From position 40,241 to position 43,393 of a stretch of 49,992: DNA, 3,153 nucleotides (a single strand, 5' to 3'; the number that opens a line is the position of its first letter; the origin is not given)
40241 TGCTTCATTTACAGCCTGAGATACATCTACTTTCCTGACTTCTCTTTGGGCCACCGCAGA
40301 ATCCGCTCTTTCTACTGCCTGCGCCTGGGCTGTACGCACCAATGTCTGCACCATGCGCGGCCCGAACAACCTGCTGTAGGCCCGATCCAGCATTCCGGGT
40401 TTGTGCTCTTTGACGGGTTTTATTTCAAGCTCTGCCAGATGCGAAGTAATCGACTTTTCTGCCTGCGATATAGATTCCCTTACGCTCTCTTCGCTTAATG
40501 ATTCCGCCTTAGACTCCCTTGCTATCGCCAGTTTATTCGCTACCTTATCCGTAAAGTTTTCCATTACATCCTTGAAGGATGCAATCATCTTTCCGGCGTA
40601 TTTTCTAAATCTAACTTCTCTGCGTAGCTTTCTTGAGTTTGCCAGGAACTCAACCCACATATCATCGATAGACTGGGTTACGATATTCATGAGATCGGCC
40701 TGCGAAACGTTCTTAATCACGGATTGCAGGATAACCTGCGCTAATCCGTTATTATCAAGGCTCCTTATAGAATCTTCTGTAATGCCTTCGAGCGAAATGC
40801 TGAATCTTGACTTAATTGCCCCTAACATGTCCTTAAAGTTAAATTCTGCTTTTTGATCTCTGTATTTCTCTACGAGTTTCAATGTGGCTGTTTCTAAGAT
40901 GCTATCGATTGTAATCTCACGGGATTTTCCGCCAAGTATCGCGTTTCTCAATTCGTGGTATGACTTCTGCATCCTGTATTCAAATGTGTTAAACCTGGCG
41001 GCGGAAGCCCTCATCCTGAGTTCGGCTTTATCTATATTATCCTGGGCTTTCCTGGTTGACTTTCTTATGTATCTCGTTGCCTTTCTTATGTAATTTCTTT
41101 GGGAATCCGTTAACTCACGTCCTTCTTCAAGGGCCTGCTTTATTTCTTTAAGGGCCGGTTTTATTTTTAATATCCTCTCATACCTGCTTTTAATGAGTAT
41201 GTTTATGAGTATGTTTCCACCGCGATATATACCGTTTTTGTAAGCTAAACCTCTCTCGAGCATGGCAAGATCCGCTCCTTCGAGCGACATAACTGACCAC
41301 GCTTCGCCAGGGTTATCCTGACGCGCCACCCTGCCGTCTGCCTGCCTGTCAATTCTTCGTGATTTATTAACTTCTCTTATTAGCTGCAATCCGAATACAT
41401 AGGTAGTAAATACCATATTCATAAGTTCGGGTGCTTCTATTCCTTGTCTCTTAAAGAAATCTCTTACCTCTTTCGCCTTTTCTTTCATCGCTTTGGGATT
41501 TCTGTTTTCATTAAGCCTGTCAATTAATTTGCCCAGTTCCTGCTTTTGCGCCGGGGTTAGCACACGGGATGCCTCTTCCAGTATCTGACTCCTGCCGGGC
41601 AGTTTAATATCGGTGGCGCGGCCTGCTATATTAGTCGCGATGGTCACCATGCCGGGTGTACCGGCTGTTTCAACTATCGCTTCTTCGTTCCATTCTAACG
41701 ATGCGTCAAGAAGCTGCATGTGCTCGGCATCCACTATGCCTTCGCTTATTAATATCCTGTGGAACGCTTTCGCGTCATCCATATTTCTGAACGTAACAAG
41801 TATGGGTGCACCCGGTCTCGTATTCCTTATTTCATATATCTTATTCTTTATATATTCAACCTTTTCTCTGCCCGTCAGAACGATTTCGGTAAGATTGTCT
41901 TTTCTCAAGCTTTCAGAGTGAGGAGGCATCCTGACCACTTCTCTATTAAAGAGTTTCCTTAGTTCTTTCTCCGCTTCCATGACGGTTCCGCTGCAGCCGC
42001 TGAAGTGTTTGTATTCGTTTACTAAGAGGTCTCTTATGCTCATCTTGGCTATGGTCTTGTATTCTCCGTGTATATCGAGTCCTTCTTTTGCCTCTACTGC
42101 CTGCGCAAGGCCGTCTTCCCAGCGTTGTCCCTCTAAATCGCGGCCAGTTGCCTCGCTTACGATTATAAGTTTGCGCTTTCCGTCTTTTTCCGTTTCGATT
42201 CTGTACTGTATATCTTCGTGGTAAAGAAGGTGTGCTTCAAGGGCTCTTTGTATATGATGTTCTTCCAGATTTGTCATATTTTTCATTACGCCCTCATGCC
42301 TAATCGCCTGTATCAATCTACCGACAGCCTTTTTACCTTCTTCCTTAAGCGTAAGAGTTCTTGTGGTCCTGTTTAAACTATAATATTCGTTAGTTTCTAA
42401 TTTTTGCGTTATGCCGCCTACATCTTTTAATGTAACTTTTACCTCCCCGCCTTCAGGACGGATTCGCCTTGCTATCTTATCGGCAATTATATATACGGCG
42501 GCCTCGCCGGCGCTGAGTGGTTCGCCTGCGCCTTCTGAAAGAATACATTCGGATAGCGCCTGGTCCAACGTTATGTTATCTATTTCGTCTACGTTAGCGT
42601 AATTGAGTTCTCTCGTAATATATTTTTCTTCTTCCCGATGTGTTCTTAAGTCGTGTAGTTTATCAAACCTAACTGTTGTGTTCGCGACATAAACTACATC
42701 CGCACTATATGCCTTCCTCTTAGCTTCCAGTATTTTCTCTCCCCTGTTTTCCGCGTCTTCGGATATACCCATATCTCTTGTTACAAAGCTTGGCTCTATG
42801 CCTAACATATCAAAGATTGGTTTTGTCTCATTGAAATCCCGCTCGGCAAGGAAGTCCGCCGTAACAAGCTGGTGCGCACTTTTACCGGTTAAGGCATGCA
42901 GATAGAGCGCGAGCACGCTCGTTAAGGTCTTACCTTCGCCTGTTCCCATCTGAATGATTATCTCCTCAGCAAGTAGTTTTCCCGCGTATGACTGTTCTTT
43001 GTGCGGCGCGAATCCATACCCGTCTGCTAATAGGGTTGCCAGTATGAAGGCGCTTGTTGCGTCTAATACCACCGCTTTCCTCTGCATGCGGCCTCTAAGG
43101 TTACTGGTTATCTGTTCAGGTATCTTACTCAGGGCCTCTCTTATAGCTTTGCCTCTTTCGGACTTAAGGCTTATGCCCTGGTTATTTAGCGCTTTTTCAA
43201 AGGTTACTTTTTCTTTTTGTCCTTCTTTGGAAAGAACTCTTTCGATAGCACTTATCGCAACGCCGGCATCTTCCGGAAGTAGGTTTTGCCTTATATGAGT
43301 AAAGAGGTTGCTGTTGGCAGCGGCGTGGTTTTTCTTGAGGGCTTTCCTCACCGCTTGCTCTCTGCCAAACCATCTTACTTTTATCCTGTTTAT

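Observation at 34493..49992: Second giant ORF is open to the right window edge and weaves repeatedly through the membrane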

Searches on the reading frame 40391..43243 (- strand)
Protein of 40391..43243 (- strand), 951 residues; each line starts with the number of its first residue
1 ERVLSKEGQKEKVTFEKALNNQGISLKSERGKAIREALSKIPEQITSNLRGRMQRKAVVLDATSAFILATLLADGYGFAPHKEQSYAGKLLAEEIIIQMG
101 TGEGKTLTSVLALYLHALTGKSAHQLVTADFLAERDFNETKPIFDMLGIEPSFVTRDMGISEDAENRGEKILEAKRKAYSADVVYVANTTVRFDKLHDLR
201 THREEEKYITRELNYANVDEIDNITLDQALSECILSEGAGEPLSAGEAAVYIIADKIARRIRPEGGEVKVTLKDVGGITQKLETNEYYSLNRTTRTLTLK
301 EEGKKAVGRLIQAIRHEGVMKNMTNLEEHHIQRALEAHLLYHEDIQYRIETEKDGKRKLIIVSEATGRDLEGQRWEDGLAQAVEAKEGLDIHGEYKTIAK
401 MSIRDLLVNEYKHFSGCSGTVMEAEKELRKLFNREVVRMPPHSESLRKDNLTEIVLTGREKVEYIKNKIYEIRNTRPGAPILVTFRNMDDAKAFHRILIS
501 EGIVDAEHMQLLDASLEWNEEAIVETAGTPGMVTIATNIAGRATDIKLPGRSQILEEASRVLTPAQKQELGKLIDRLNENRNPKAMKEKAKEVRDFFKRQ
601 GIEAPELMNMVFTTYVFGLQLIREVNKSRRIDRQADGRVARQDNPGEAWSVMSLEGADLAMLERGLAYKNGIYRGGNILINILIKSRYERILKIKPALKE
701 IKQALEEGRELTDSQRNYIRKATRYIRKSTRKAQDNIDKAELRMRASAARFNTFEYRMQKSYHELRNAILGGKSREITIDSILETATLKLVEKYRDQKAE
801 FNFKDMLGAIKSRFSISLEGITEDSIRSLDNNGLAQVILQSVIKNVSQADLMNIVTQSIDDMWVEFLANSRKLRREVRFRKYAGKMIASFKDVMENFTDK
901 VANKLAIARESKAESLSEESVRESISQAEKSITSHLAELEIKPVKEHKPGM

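Call 16: find_homologous_proteins(query=window:40541-43093:-, max_evalue=1e-10)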
Query window:40541-43093:- (851 aa): 3395 proteins with E <= 1e-10 among 8000 candidates; the best 120 are listed.
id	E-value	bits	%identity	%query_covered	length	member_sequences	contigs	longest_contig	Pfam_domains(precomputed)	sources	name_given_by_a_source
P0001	2.2e-167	577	56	63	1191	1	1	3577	PF07516.19,PF21090.4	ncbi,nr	ncbi:MAG: hypothetical protein KAU58_03955, partial [Candidatus Omnitrophica bacterium]|nr:hypotheti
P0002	9.1e-98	347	59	36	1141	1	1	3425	PF07517.21,PF01043.27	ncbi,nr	ncbi:MAG: hypothetical protein KAU58_04485, partial [Candidatus Omnitrophica bacterium]|nr:hypotheti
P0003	9.8e-66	241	35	55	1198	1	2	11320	PF07517.21,PF07516.19,PF21090.4,PF02810.22,PF01043.27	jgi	jgi:preprotein translocase SecA subunit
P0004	2.0e-65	240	35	55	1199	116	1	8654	PF07517.21,PF07516.19,PF21090.4,PF02810.22,PF01043.27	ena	-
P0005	3.7e-65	239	33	59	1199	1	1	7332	PF07517.21,PF07516.19,PF21090.4,PF02810.22,PF01043.27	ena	-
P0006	4.3e-65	239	33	59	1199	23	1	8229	PF07517.21,PF07516.19,PF21090.4,PF02810.22,PF01043.27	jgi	jgi:preprotein translocase SecA subunit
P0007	4.3e-65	239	34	68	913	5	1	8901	PF07517.21,PF00270.36,PF07516.19,PF21090.4,PF02810.22,PF01043.27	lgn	-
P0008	6.3e-65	238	35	55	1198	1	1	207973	PF07517.21,PF07516.19,PF21090.4,PF02810.22,PF01043.27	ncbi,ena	-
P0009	6.6e-65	238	36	55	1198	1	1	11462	PF07517.21,PF07516.19,PF21090.4,PF02810.22,PF01043.27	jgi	jgi:preprotein translocase SecA subunit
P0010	6.8e-65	238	35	55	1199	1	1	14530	PF07517.21,PF07516.19,PF21090.4,PF02810.22,PF01043.27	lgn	-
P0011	1.2e-64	237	36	55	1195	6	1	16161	PF07517.21,PF07516.19,PF21090.4,PF02810.22,PF01043.27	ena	-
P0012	1.9e-64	237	36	55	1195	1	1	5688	PF07517.21,PF07516.19,PF21090.4,PF02810.22,PF01043.27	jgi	jgi:preprotein translocase SecA subunit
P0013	4.6e-64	235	35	55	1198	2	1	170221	PF07517.21,PF07516.19,PF21090.4,PF02810.22,PF01043.27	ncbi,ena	-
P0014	4.8e-64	235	36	55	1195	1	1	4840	PF07517.21,PF07516.19,PF21090.4,PF02810.22,PF01043.27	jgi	-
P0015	4.9e-64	235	35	55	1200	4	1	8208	PF07517.21,PF07516.19,PF21090.4,PF02810.22,PF01043.27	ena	-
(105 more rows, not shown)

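Call 23: search_solved_structures(query=window:40391-43243:-, show_alignments=1, max_evalue=0.00001)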
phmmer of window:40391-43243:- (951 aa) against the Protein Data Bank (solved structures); distinct sequences matched with E-value up to 0.00001: 25.
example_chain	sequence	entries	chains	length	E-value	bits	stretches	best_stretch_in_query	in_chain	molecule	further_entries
2vda_A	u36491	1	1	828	8.4e-65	222.7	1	46-554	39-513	TRANSLOCASE SUBUNIT SECA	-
6gox_A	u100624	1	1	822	8.7e-65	222.6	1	46-554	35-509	Protein translocase subunit SecA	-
6s0k_h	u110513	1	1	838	9.7e-65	222.5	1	46-554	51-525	Protein translocase subunit SecA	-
2fsf_A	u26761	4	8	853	2e-64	221.5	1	46-554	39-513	Preprotein translocase secA subunit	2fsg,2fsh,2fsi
5k9t_A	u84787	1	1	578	9.1e-63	216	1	46-554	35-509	Protein translocase subunit SecA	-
5eul_A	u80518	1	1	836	7e-57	196.5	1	74-549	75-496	Protein translocase subunit SecA, Insertion Peptide Chimera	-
3dl8_A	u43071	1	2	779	3e-56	194.4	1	75-549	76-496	Protein translocase subunit secA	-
2ibm_A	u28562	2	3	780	3.1e-56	194.4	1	75-549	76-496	Preprotein translocase secA subunit | Protein translocase subunit SecA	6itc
3jv2_A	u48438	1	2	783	3.1e-56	194.4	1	75-549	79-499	Protein translocase subunit SecA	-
7xha_A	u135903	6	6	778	3.4e-56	194.2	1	75-549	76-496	Protein translocase subunit SecA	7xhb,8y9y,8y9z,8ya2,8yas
1m6n_A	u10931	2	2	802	3.9e-56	194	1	74-549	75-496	Preprotein translocase secA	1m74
8ya0_A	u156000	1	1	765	3.9e-56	194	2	280-549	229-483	Protein translocase subunit SecA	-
1tf2_A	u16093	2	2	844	5.6e-56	193.5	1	74-549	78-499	Preprotein translocase secA subunit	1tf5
3iqm_A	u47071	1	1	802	8.4e-56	192.9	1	74-549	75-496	Protein translocase subunit secA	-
3iqy_A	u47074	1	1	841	2.8e-55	191.2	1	75-549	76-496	Protein translocase subunit secA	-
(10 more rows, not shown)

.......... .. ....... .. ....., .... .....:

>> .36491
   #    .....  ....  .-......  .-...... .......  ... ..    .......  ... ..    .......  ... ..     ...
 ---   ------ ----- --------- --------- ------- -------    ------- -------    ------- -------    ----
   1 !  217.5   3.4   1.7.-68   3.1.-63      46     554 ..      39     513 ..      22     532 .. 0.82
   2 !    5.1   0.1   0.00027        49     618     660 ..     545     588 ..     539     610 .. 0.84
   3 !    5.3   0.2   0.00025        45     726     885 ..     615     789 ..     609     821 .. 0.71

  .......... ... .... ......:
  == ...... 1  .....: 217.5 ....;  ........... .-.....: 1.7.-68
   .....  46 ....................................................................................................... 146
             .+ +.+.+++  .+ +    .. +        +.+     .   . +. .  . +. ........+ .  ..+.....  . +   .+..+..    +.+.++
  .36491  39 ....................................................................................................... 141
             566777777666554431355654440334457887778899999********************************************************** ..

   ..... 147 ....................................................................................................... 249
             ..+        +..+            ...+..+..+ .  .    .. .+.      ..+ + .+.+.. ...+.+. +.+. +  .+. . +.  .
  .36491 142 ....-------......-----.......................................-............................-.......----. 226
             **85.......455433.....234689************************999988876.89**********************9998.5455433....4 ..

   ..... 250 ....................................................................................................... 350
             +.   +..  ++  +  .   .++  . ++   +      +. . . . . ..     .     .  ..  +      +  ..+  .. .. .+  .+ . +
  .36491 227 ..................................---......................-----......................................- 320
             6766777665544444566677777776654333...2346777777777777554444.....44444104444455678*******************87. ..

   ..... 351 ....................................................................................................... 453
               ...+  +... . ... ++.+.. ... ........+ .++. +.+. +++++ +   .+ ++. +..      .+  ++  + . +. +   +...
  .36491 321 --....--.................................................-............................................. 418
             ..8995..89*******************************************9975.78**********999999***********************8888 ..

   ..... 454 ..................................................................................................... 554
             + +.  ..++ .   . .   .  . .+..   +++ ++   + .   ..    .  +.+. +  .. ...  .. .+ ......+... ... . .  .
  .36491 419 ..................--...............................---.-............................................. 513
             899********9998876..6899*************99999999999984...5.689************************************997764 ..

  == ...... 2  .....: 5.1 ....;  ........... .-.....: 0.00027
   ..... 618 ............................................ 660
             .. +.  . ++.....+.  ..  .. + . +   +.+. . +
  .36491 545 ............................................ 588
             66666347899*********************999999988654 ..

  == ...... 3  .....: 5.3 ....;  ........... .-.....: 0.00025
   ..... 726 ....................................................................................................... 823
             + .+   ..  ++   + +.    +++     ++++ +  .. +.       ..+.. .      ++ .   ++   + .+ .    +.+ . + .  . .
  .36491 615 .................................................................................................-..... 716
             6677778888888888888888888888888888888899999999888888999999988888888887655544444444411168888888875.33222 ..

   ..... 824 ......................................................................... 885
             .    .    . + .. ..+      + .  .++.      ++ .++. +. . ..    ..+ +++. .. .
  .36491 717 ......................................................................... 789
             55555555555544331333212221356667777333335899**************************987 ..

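Call 85: search_protein_families(library=ncbifam, proteins=[window:40391-43243:-], max_evalue=0.00001)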
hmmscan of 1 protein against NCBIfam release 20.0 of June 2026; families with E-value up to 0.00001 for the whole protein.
window:40391-43243:- (951 aa): 8 families
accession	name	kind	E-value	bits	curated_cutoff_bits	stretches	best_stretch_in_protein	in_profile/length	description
NF009538.1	PRK12904.1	equivalog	1.1e-97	328.2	814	1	79-656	78-573/814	preprotein translocase subunit SecA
TIGR00963.1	secA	equivalog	7.8e-92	308.8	800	1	77-656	54-557/787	preprotein translocase subunit SecA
NF006630.0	PRK09200.1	subfamily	7e-88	295.6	862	1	77-548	76-494/789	preprotein translocase subunit SecA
TIGR03714.1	secA2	equivalog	3.4e-76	257.1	930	1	77-548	68-490/762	accessory Sec system translocase SecA2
NF009536.0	PRK12901.1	equivalog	3.7e-66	224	1493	2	267-549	429-700/1118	preprotein translocase subunit SecA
TIGR04397.1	SecA2_Bac_anthr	exception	5.8e-65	219.8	1085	2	277-549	236-493/774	accessory Sec system translocase SecA2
TIGR04221.1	SecA2_Mycobac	equivalog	1.4e-63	215.3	725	1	70-553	67-496/762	accessory Sec system translocase SecA2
NF012136.0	SecA2_Lm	equivalog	7.1e-50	169.8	1100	1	91-549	87-490/776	accessory Sec system translocase SecA2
